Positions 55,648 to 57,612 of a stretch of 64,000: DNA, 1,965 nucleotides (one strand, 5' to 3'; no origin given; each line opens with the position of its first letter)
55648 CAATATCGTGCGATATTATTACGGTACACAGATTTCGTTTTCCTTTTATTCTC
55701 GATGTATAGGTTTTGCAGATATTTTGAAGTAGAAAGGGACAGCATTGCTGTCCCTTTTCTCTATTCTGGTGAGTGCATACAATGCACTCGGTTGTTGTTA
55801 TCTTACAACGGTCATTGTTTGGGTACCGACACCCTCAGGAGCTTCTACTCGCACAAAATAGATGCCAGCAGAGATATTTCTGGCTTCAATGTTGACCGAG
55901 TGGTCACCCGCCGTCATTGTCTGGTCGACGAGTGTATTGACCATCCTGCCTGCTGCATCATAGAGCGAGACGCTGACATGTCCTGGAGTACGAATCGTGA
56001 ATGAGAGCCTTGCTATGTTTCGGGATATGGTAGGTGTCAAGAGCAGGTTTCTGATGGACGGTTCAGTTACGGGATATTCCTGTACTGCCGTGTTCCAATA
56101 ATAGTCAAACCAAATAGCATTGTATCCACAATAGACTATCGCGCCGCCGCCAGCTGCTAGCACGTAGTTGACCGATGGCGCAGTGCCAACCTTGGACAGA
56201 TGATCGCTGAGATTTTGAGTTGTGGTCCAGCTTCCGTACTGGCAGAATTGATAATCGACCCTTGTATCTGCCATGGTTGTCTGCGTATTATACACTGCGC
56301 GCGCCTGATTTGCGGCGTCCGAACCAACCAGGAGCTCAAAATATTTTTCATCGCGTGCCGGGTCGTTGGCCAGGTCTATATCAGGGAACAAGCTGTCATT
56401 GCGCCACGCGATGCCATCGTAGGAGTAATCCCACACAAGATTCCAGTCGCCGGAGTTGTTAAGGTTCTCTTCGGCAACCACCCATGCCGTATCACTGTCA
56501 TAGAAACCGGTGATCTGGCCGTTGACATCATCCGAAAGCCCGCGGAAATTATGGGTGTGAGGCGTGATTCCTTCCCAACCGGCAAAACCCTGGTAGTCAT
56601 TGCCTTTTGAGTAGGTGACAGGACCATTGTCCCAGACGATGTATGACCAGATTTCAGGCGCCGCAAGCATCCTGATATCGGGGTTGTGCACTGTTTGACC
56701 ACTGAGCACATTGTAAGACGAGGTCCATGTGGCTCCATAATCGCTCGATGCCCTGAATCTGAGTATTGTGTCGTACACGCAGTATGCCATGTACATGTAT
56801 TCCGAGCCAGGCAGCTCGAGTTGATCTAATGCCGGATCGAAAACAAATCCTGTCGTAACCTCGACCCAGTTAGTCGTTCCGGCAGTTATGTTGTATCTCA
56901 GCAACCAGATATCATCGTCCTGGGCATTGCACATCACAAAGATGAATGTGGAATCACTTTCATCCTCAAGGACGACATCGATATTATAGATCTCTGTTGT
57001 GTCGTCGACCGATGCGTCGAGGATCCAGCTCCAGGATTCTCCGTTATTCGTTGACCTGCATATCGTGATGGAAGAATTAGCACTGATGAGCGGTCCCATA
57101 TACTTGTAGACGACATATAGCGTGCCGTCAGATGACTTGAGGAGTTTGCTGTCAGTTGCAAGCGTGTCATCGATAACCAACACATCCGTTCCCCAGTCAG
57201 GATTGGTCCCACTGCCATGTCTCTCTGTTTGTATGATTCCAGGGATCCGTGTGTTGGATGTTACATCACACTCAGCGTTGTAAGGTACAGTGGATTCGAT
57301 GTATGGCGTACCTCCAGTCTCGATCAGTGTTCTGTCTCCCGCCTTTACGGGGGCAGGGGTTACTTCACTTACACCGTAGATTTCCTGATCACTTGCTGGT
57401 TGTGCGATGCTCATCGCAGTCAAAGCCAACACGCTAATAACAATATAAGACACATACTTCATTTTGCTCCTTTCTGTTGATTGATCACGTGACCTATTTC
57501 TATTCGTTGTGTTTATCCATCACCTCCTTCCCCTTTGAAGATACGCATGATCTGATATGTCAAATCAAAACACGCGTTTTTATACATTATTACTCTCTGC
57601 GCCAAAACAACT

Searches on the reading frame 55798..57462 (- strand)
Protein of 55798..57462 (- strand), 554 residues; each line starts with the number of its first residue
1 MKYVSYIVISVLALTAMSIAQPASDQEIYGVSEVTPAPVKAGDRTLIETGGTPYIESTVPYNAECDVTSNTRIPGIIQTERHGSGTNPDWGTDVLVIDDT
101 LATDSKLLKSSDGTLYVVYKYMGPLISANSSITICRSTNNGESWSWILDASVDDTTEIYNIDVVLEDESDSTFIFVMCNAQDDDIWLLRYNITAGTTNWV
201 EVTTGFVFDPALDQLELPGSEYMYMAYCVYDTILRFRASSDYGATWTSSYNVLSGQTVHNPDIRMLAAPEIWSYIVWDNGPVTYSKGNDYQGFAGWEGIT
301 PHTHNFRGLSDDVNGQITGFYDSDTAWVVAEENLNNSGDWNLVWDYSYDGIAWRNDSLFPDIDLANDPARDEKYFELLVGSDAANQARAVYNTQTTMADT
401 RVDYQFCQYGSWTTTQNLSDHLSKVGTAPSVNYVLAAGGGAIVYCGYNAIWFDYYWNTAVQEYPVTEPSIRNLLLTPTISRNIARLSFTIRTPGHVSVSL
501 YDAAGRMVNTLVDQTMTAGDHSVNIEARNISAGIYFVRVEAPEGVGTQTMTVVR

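Call 4: search_protein_families(library=pfam, proteins=[window:55798-57462:-], max_evalue=0.01)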
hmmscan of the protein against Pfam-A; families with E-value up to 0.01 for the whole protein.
window:55798-57462:- (554 aa): 2 families
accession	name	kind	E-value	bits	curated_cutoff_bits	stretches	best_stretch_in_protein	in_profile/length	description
PF18962.6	Por_Secre_tail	-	1e-05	26.1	27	1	494-544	20-67/75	Secretion system C-terminal sorting domain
PF13860.13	FlgD_ig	-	0.0035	17.7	27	0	495-541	24-75/79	FlgD Ig-like domain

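Call 6: search_protein_families(library=ncbifam, proteins=[window:55798-57462:-], max_evalue=0.1)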
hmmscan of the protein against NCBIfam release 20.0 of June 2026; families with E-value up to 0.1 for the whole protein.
window:55798-57462:- (554 aa): 3 families
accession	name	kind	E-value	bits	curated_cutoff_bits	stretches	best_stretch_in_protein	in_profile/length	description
TIGR04183.1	Por_Secre_tail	domain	3.7e-07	30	23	1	487-550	12-69/72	T9SS type A sorting domain-containing protein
NF052323.1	T9SSA_dep_M6i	equivalog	8.8e-06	23.9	600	1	484-549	969-1033/1043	T9SS-dependent M6-like inactivated metalloprotease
NF005176.1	PRK06655.1-1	equivalog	0.02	14.8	230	1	494-548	97-155/197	flagellar hook assembly protein FlgD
